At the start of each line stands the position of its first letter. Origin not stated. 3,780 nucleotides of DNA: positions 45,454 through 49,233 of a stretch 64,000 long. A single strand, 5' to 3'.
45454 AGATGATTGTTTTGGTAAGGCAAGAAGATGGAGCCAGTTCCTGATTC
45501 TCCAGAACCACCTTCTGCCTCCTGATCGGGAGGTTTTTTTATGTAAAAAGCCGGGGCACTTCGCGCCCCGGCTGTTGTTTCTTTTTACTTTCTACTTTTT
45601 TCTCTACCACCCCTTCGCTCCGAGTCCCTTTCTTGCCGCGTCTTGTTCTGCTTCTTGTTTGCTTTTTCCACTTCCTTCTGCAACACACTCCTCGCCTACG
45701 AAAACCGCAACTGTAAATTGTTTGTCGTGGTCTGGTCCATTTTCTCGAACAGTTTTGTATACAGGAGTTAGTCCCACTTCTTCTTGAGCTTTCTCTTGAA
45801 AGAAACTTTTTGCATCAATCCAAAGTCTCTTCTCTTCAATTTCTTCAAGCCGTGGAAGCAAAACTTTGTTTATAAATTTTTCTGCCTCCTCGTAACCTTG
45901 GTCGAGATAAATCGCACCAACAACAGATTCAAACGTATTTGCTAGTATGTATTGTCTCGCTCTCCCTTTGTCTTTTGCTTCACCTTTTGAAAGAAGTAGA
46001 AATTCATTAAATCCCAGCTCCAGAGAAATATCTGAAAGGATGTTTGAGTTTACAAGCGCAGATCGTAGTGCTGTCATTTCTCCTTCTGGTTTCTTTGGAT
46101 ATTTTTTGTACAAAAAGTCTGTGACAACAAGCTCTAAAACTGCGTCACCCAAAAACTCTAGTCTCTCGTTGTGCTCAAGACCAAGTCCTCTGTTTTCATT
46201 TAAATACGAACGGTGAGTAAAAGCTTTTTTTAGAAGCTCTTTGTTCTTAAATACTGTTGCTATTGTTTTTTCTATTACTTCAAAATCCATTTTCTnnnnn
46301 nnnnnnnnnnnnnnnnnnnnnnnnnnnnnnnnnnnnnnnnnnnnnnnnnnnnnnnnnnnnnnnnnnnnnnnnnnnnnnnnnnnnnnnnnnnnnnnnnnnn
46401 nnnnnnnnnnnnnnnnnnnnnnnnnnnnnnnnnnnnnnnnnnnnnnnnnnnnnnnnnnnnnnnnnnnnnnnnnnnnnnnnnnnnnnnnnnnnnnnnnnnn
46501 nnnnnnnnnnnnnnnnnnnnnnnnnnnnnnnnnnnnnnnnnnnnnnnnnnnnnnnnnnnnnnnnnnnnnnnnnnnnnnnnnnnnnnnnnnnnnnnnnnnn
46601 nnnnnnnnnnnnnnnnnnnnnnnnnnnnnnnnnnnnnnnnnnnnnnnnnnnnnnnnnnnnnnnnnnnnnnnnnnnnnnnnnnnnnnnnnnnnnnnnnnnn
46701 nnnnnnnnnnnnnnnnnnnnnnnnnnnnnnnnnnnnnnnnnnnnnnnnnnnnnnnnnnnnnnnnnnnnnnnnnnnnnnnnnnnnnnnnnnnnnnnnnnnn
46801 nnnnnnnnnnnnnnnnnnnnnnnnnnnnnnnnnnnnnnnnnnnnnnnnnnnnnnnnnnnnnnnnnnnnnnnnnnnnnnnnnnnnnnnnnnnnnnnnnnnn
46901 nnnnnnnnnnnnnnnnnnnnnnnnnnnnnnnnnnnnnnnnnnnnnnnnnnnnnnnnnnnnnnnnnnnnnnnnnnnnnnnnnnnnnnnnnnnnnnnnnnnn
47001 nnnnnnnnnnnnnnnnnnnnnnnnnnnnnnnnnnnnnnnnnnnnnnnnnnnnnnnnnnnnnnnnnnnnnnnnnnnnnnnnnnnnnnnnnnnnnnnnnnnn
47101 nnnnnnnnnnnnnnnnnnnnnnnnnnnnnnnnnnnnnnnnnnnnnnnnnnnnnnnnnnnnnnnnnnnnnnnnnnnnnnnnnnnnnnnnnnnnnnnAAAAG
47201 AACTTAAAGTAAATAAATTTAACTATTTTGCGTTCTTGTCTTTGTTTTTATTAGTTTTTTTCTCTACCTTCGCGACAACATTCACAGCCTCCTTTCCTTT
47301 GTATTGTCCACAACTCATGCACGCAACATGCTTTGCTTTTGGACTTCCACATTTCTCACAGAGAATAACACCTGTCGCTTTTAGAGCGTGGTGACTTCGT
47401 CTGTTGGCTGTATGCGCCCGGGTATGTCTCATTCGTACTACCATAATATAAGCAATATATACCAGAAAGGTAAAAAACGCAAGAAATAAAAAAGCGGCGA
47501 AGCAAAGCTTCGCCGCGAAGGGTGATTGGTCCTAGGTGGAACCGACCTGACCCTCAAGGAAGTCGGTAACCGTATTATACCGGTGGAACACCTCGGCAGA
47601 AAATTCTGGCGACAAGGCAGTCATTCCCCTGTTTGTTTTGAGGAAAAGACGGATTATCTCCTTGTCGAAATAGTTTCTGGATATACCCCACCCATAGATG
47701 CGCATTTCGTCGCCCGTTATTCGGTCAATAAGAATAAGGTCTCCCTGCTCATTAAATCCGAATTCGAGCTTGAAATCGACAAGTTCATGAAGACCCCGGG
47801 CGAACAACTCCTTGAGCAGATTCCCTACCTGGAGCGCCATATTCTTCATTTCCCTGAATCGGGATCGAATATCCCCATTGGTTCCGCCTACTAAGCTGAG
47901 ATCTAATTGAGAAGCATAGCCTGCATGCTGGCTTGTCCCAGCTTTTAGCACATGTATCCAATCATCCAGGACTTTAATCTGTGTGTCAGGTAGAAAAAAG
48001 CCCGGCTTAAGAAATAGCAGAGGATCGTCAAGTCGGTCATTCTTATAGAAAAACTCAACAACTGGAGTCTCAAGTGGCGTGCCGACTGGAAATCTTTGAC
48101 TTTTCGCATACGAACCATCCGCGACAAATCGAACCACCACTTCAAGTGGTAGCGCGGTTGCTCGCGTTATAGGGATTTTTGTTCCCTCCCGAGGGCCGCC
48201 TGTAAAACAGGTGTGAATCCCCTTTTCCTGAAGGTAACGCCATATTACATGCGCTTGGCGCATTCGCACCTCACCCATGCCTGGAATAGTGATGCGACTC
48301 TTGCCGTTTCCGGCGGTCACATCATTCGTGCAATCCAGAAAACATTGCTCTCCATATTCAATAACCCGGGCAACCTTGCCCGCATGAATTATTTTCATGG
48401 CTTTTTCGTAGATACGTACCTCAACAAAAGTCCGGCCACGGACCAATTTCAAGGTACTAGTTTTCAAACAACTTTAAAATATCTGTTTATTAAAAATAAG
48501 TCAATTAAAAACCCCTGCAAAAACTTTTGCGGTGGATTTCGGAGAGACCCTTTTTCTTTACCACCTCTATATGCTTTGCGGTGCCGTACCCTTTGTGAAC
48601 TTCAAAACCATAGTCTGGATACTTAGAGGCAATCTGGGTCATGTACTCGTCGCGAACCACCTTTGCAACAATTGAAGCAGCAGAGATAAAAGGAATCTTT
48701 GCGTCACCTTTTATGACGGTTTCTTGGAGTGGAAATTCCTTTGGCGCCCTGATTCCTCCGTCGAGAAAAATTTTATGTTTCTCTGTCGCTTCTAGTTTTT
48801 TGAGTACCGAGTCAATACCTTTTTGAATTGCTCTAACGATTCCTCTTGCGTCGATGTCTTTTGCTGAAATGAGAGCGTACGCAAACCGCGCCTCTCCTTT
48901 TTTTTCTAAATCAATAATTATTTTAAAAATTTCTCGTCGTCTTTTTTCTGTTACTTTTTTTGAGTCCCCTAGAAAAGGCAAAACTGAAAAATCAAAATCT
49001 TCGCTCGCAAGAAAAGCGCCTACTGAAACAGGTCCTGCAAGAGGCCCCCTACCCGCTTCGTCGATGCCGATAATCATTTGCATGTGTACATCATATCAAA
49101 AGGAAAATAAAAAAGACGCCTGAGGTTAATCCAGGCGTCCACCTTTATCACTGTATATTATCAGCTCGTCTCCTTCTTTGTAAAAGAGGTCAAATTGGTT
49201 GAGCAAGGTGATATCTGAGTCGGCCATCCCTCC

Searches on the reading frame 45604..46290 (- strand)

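Call 67: search_protein_families(library=pfam, proteins=[window:45604-46290:-], max_evalue=0.0001)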
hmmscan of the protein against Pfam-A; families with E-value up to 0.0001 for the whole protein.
window:45604-46290:- (228 aa): 4 families
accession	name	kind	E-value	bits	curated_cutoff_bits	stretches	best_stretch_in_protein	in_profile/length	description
PF14622.11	Ribonucleas_3_3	-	9.4e-41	139.4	35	1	16-147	1-127/128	Ribonuclease-III-like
PF00636.31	Ribonuclease_3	-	1.4e-27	96.9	27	1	42-132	1-102/102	Ribonuclease III domain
PF00035.32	dsrm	-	3.2e-14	53.7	23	1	160-223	1-63/66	Double-stranded RNA binding motif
PF22935.1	RM44_endonuclase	-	8e-14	52.3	27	1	15-127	18-139/139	Large ribosomal subunit protein mL44, endonuclease domain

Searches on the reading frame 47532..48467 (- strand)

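Call 67: search_protein_families(library=pfam, proteins=[window:47532-48467:-], max_evalue=0.0001)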
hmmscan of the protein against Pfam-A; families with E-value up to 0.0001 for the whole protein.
window:47532-48467:- (311 aa): 1 family
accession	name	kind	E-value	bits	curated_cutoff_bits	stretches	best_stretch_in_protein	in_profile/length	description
PF01259.24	SAICAR_synt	-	1.4e-35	123.5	20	2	27-151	2-127/233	SAICAR synthetase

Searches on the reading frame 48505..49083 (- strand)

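Call 67: search_protein_families(library=pfam, proteins=[window:48505-49083:-], max_evalue=0.0001)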
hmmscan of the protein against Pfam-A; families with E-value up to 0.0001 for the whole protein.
window:48505-49083:- (192 aa): 1 family
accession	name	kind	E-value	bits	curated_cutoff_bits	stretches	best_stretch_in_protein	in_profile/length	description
PF01351.25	RNase_HII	-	3e-34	119.1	25.8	1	5-190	1-198/199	Ribonuclease HII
